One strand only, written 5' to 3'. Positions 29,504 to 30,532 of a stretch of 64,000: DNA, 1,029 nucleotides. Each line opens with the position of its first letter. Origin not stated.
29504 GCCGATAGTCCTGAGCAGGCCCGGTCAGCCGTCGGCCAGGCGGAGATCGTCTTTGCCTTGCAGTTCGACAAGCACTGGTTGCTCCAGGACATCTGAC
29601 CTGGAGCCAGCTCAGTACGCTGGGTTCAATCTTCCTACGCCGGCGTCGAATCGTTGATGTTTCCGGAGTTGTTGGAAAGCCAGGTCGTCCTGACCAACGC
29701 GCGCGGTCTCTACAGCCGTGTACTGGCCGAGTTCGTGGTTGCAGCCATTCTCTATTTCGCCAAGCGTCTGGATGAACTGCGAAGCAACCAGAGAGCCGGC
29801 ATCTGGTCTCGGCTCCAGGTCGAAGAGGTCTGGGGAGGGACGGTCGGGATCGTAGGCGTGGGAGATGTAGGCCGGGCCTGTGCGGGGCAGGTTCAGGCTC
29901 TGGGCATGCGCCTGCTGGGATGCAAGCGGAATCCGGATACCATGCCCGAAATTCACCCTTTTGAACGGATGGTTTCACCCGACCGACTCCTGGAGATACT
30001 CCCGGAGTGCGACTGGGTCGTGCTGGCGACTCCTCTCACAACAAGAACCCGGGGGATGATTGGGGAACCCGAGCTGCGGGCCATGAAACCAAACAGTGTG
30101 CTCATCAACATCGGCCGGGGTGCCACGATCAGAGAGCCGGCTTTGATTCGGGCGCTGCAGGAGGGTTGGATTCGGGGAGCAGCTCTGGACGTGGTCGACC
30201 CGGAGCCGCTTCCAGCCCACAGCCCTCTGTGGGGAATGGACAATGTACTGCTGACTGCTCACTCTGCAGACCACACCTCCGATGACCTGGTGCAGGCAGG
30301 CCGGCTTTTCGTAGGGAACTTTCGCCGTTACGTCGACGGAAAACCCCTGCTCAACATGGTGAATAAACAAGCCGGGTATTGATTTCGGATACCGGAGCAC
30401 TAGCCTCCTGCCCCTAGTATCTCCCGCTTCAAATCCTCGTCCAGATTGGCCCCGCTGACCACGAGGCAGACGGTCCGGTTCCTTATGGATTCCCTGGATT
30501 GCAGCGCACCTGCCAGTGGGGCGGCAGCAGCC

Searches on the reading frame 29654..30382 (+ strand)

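Call 7: search_protein_families(library=pfam, proteins=[window:29654-30382:+], max_evalue=0.01)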
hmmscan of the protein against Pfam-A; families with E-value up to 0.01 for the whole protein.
window:29654-30382:+ (242 aa): 4 families
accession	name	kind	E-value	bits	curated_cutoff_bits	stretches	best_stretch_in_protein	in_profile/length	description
PF02826.25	2-Hacid_dh_C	-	7.8e-52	175.7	25.1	1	30-205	2-178/178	D-isomer specific 2-hydroxyacid dehydrogenase, NAD binding domain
PF03807.23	F420_oxidored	-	2.5e-05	25.2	21.6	1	63-129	1-70/94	NADP oxidoreductase coenzyme F420-dependent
PF00670.27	AdoHcyase_NAD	-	0.00074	20.1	27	1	61-155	23-111/162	S-adenosyl-L-homocysteine hydrolase, NAD binding domain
PF01262.27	AlaDh_PNT_C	-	0.0011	18.8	23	1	56-153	23-128/214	Alanine dehydrogenase/PNT, C-terminal domain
